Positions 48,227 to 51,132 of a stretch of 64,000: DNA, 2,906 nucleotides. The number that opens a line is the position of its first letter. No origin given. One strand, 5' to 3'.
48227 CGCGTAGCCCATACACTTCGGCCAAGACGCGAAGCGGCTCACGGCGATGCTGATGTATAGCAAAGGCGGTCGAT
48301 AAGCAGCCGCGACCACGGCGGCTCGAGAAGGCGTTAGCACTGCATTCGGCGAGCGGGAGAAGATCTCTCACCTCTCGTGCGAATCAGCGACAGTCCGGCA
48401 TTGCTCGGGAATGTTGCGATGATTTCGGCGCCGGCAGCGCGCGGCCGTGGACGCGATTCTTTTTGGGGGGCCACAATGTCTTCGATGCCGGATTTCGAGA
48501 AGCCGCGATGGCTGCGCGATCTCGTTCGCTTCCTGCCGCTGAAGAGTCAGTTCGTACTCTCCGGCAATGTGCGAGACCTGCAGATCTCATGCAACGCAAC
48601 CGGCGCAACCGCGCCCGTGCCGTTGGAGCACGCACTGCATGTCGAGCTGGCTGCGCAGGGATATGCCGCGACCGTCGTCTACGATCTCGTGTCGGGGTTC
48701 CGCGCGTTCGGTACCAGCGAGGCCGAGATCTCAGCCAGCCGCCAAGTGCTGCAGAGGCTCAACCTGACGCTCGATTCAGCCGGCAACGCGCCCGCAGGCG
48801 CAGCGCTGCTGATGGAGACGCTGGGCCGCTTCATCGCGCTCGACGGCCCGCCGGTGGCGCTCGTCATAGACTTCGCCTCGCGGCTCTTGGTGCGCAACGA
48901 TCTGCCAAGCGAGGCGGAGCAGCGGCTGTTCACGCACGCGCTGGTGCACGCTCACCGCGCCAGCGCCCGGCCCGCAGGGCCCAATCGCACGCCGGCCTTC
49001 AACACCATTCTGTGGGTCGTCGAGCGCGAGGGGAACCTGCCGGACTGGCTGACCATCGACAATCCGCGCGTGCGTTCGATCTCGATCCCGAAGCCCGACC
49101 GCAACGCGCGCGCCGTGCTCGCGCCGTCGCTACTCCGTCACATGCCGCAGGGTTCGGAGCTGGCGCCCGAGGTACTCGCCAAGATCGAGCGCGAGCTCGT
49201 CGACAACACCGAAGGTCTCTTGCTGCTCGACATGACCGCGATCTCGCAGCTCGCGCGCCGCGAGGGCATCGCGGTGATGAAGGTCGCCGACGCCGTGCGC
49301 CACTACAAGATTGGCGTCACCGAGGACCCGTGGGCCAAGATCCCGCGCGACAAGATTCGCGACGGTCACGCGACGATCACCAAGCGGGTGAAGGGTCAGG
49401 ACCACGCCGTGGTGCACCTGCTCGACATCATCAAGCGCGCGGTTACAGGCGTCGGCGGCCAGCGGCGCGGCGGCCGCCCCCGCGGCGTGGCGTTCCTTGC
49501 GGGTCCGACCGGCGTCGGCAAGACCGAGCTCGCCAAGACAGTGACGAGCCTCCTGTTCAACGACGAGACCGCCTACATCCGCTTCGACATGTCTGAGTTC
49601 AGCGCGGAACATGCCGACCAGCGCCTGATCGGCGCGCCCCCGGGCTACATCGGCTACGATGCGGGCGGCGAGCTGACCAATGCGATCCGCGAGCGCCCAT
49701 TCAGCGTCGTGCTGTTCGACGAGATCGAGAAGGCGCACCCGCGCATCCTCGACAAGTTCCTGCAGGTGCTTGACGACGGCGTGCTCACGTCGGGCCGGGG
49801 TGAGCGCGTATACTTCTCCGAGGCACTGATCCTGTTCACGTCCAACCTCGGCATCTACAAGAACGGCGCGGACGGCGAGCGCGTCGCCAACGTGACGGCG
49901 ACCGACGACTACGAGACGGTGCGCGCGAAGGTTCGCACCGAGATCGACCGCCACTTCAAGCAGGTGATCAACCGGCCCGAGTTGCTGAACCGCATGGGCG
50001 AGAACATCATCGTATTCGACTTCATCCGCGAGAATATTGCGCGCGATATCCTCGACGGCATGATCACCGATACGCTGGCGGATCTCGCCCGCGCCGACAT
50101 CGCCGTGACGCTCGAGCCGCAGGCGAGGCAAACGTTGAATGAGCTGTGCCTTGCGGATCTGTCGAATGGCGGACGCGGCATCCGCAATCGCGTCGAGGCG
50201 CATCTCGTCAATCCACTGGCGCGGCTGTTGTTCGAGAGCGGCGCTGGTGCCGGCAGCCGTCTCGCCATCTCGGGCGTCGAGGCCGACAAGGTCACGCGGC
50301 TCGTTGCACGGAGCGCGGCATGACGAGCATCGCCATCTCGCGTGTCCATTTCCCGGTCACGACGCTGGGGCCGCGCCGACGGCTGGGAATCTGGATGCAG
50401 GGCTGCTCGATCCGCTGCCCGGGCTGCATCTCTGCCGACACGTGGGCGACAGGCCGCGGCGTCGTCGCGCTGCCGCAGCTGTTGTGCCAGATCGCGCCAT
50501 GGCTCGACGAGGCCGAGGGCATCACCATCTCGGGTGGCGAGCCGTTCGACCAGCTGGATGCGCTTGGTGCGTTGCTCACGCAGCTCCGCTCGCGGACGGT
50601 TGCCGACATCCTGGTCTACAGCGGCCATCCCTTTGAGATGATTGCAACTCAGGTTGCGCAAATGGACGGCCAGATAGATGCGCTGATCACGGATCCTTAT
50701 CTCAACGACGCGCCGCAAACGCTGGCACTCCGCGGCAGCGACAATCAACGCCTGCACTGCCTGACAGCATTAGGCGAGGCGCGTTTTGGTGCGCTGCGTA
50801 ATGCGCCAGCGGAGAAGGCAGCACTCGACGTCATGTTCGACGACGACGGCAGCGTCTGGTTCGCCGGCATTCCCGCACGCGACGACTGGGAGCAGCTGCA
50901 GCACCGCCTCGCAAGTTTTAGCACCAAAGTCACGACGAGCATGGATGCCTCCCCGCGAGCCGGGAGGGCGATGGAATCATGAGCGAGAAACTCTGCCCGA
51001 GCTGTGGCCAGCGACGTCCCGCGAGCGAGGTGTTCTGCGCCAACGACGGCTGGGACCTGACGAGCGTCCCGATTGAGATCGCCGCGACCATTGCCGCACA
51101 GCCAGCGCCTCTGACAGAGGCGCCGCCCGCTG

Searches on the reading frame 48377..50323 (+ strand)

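Call 11: search_protein_families(library=pfam, proteins=[window:48377-50323:+], max_evalue=0.001)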
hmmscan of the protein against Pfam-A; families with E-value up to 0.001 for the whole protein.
window:48377-50323:+ (648 aa): 8 families
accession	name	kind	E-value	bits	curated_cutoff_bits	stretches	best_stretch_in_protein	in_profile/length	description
PF07724.20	AAA_2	-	9.9e-46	156.2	27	1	368-540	2-163/166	AAA domain (Cdc48 subfamily)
PF07728.20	AAA_5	-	7.1e-10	39.5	22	1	373-490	3-122/139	AAA domain (dynein-related subfamily)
PF00004.35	AAA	-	7.6e-06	26.8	21.2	1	373-527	2-127/131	ATPase family associated with various cellular activities (AAA)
PF10431.15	ClpB_D2-small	-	0.0001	22.7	21.9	1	555-625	6-75/81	C-terminal, D2-small domain, of ClpB protein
PF00158.32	Sigma54_activat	-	0.00013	22.1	20.2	1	373-471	26-123/168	Sigma-54 interaction domain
PF13401.12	AAA_22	-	0.0004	21.1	27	0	368-458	4-101/130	AAA domain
PF13191.12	AAA_16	-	0.00051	21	32.6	0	362-394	18-49/167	AAA ATPase domain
PF13173.12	AAA_14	-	0.00086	19.8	27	0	371-453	4-74/129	AAA domain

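Call 75: search_protein_families(library=padloc, proteins=[window:48476-50323:+], max_evalue=0.0001)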
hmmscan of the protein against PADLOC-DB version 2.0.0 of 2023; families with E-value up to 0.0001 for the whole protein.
window:48476-50323:+ (615 aa): 3 families
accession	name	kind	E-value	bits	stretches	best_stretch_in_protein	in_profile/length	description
PDLC04606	PDC-M37B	-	7.9e-28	95.7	1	340-458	178-294/390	-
PDLC04605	PDC-M37B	-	1.7e-27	94.7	1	340-458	308-424/518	-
PDLC03838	DolB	-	1.3e-16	58.8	1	278-458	114-278/375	-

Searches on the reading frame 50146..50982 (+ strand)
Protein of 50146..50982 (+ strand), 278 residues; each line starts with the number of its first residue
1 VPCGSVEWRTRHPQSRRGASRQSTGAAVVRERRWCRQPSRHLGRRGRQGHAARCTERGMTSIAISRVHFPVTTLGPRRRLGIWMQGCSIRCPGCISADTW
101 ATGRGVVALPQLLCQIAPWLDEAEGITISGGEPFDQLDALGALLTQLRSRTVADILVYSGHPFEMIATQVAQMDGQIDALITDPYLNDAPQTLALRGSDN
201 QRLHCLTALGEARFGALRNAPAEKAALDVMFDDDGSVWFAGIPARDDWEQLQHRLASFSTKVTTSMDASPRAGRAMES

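Call 11: search_protein_families(library=pfam, proteins=[window:50146-50982:+], max_evalue=0.001)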
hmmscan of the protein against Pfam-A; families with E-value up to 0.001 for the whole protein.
window:50146-50982:+ (278 aa): 1 family
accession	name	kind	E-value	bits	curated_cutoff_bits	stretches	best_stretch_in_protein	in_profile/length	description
PF13353.11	Fer4_12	-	9.6e-21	75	22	1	75-204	3-137/137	4Fe-4S single cluster domain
